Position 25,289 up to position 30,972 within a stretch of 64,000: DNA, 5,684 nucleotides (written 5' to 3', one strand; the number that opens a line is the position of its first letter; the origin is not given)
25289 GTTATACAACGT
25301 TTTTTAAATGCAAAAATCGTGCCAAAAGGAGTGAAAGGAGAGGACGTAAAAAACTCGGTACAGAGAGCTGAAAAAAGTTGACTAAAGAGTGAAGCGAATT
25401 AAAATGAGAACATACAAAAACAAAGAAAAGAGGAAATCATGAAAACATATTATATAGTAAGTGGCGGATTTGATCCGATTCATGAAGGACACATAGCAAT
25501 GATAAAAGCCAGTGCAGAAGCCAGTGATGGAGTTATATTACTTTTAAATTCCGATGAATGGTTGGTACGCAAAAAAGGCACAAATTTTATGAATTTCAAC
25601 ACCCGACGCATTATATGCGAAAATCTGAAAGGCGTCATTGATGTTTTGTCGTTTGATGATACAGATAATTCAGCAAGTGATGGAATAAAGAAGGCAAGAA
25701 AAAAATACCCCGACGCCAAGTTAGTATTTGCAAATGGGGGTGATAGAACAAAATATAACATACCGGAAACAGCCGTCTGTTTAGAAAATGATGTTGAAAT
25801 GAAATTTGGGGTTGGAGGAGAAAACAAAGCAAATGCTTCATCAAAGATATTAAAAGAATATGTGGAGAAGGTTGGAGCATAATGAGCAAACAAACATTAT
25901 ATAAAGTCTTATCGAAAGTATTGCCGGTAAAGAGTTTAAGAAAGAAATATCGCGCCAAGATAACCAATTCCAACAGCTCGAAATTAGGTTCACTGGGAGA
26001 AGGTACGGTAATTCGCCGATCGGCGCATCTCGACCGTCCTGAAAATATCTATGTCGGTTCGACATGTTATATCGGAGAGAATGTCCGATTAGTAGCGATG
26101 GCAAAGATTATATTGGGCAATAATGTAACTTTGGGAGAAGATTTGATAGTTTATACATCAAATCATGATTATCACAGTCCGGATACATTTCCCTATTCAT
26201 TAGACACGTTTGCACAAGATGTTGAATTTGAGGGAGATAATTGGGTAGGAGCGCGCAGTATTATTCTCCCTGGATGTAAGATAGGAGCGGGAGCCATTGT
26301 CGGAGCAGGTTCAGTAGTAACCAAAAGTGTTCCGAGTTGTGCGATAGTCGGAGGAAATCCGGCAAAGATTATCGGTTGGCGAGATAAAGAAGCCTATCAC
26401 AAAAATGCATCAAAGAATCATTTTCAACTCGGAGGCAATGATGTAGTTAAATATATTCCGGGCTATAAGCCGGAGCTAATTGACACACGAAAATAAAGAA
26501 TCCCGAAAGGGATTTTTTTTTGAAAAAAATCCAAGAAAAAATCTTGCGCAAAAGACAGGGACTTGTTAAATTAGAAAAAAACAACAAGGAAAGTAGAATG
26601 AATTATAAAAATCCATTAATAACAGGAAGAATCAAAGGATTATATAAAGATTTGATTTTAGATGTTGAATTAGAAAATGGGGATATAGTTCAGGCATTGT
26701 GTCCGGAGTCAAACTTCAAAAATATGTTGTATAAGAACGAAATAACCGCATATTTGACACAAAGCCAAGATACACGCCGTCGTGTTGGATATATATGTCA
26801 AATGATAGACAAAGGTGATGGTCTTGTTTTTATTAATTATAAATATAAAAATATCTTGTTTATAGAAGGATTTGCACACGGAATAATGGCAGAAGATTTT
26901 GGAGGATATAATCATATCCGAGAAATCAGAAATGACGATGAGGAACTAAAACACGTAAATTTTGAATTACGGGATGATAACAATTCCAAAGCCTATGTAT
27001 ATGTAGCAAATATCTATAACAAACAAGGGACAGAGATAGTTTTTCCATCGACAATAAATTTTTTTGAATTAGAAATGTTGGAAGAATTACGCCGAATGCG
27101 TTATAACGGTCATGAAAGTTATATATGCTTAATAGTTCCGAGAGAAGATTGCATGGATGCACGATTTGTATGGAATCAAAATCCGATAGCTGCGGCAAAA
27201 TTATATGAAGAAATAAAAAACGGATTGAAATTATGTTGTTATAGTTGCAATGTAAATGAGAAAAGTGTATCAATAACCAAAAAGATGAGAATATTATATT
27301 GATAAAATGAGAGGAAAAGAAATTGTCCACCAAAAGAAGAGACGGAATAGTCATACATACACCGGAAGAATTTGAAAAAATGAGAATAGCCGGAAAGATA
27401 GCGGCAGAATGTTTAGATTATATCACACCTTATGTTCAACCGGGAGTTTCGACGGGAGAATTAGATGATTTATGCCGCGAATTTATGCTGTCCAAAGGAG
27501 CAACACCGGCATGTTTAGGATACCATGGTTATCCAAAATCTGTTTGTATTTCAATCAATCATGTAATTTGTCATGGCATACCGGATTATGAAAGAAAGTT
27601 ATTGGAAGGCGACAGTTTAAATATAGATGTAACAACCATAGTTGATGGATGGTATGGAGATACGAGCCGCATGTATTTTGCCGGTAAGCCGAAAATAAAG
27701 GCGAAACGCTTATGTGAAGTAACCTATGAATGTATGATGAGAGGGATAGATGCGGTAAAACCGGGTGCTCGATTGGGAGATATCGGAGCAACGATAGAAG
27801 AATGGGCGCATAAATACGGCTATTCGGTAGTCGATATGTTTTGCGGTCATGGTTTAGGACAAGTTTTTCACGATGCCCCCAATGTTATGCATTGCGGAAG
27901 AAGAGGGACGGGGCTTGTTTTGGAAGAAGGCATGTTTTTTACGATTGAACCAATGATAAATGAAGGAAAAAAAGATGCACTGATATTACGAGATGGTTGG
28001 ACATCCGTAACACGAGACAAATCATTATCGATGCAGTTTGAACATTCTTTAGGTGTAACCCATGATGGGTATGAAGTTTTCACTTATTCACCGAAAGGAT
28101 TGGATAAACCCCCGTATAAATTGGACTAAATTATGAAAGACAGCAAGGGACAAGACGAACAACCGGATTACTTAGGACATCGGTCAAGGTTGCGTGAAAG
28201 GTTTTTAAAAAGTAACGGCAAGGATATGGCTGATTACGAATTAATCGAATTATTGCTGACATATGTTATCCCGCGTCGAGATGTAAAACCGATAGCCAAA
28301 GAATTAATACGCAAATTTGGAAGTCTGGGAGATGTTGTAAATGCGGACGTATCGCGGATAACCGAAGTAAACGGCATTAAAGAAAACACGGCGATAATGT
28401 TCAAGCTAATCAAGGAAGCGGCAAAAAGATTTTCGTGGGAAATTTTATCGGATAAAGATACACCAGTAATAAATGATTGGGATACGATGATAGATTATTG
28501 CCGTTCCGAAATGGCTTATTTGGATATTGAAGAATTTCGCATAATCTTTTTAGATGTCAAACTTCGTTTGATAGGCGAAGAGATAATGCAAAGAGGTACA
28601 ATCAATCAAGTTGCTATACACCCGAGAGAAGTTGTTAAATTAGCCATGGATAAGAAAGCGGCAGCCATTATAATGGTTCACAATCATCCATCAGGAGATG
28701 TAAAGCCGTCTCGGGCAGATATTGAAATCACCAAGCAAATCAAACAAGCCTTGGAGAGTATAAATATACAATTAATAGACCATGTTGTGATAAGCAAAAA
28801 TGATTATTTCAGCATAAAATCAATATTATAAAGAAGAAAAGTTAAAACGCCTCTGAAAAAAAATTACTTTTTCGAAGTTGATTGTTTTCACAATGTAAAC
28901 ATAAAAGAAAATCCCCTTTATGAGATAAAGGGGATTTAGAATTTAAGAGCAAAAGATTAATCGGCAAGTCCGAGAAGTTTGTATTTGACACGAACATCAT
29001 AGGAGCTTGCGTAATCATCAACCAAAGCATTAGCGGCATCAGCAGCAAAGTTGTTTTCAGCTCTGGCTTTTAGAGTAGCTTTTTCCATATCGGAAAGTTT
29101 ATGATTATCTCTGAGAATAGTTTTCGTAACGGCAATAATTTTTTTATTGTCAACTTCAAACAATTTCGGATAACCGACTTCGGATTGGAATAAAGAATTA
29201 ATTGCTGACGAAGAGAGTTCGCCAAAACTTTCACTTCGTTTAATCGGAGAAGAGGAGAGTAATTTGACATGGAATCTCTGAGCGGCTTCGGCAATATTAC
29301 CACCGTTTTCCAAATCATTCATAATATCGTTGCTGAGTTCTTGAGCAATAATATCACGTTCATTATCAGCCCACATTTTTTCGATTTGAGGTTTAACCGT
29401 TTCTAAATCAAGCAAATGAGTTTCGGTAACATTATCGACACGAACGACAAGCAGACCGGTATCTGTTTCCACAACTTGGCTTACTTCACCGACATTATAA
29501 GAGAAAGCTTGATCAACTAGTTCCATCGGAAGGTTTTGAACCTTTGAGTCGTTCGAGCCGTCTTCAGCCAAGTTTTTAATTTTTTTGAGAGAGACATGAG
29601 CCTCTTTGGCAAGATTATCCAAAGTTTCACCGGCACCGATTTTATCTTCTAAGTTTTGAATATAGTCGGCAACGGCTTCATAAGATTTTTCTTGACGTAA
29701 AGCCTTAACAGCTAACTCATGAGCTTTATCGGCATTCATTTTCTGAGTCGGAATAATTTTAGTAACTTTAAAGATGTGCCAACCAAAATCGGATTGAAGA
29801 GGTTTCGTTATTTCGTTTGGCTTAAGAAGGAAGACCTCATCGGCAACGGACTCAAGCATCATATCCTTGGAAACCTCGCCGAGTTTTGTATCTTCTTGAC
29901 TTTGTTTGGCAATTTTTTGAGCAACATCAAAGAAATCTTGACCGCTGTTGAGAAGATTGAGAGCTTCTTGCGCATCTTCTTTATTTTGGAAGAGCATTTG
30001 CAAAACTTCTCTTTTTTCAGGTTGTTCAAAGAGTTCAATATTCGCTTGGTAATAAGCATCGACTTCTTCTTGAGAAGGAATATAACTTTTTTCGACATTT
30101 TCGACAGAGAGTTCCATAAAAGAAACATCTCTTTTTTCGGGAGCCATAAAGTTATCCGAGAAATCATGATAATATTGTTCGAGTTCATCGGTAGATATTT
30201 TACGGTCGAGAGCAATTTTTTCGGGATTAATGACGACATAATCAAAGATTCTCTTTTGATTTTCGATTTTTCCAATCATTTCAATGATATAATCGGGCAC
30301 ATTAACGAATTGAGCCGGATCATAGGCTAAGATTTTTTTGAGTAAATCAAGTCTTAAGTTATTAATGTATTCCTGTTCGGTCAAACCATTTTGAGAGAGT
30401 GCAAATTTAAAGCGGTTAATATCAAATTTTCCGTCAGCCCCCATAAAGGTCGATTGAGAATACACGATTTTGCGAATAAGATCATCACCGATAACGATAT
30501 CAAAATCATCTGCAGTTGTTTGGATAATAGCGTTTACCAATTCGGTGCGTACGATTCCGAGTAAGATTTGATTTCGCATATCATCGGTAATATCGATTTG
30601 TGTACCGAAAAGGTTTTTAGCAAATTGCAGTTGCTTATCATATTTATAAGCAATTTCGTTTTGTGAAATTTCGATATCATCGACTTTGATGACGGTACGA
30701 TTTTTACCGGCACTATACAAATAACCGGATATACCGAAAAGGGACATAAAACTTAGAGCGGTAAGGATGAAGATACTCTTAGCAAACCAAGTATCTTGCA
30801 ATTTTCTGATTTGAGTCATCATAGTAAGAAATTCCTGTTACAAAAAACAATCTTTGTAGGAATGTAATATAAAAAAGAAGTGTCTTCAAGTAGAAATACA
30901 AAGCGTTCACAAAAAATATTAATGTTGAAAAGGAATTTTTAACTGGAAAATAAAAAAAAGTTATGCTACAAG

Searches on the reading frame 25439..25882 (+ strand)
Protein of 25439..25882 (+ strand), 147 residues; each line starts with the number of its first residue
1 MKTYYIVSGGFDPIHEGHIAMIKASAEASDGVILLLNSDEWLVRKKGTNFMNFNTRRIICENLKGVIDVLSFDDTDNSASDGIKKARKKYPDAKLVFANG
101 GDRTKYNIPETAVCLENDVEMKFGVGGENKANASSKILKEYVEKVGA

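Call 14: search_protein_families(library=pfam, proteins=[window:25439-25882:+], max_evalue=0.001)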
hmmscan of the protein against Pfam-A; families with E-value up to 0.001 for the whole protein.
window:25439-25882:+ (147 aa): 1 family
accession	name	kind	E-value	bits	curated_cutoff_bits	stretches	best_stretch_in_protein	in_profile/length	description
PF01467.32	CTP_transf_like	-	5.2e-09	36.8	21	1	7-104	2-91/133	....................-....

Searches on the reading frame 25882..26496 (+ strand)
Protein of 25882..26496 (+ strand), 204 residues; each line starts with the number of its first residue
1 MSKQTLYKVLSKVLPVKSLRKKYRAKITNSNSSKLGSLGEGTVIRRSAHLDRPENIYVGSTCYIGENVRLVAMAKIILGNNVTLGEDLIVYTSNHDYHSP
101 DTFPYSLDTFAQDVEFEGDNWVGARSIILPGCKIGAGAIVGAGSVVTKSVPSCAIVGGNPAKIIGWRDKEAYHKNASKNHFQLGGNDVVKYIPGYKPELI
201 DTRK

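Call 14: search_protein_families(library=pfam, proteins=[window:25882-26496:+], max_evalue=0.001)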
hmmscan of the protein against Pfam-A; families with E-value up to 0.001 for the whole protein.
window:25882-26496:+ (204 aa): 3 families
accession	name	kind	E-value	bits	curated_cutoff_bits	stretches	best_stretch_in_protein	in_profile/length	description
PF00132.30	Hexapep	-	8.5e-12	44.7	27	1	119-148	7-36/36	Bacterial transferase hexapeptide (six repeats)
PF25084.1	LbH_EIF2B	-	0.00017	22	54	0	37-90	23-70/105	EIF2B subunit epsilon LbH domain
PF14602.12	Hexapep_2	-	0.00022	21.3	27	1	122-148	10-34/34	Hexapeptide repeat of succinyl-transferase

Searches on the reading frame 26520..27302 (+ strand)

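Call 14: search_protein_families(library=pfam, proteins=[window:26520-27302:+], max_evalue=0.001)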
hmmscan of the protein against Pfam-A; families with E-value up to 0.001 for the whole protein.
window:26520-27302:+ (260 aa): 1 family
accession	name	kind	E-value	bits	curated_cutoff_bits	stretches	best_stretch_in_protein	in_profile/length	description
PF03749.19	SfsA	-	5.6e-08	33.1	22.8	1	129-248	21-137/138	Sugar fermentation stimulation protein RE domain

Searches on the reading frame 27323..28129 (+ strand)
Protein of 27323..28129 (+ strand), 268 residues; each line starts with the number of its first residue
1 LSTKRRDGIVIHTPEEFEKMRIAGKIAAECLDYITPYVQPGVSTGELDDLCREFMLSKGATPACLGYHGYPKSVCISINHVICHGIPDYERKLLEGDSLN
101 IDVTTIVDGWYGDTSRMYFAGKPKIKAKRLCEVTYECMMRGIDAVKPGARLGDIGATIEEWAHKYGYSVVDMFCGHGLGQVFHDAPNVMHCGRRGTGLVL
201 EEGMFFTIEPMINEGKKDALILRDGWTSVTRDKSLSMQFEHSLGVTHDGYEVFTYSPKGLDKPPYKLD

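Call 14: search_protein_families(library=pfam, proteins=[window:27323-28129:+], max_evalue=0.001)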
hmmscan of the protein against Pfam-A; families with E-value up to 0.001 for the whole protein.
window:27323-28129:+ (268 aa): 1 family
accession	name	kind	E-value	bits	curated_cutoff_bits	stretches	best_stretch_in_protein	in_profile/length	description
PF00557.29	Peptidase_M24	-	2.9e-50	171.4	23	1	18-246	1-207/208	Metallopeptidase family M24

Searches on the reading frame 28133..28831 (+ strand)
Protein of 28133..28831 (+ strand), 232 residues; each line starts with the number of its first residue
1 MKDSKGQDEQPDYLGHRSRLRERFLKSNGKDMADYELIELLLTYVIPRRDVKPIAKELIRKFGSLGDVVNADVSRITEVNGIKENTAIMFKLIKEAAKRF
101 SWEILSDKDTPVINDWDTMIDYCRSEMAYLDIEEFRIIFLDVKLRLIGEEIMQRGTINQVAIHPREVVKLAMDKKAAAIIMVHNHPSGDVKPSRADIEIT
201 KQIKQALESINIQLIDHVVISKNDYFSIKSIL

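Call 14: search_protein_families(library=pfam, proteins=[window:28133-28831:+], max_evalue=0.001)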
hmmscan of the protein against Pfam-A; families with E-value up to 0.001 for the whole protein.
window:28133-28831:+ (232 aa): 3 families
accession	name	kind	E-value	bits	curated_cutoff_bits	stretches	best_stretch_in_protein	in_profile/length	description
PF04002.20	RadC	-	1.2e-43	148.3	22.1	1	113-229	1-117/121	RadC-like JAB domain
PF20582.4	UPF0758_N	-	3.6e-07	30.6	27.1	1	17-87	7-76/77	UPF0758 N-terminal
PF14520.12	HHH_5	-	0.00086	20.2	27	0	54-87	14-48/57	Helix-hairpin-helix domain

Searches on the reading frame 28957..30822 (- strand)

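Call 14: search_protein_families(library=pfam, proteins=[window:28957-30822:-], max_evalue=0.001)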
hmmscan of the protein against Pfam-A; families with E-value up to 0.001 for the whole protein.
window:28957-30822:- (621 aa): 5 families
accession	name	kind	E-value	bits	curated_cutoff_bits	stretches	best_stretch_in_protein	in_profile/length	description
PF13145.12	Rotamase_2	-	1.1e-34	120.3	27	2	249-367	1-119/121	PPIC-type PPIASE domain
PF13624.11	SurA_N_3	-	1.6e-26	93.5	27.2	1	1-162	1-158/162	SurA-like N-terminal domain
PF00639.27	Rotamase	-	2.5e-19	70.5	21.7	2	281-354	19-96/97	PPIC-type PPIASE domain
PF13623.11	SurA_N_2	-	2e-15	57.4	28.5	1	2-139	1-142/145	SurA-like N-terminal domain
PF13616.12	Rotamase_3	-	2.8e-13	50.9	22.5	1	279-355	35-114/116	PPIC-type PPIASE domain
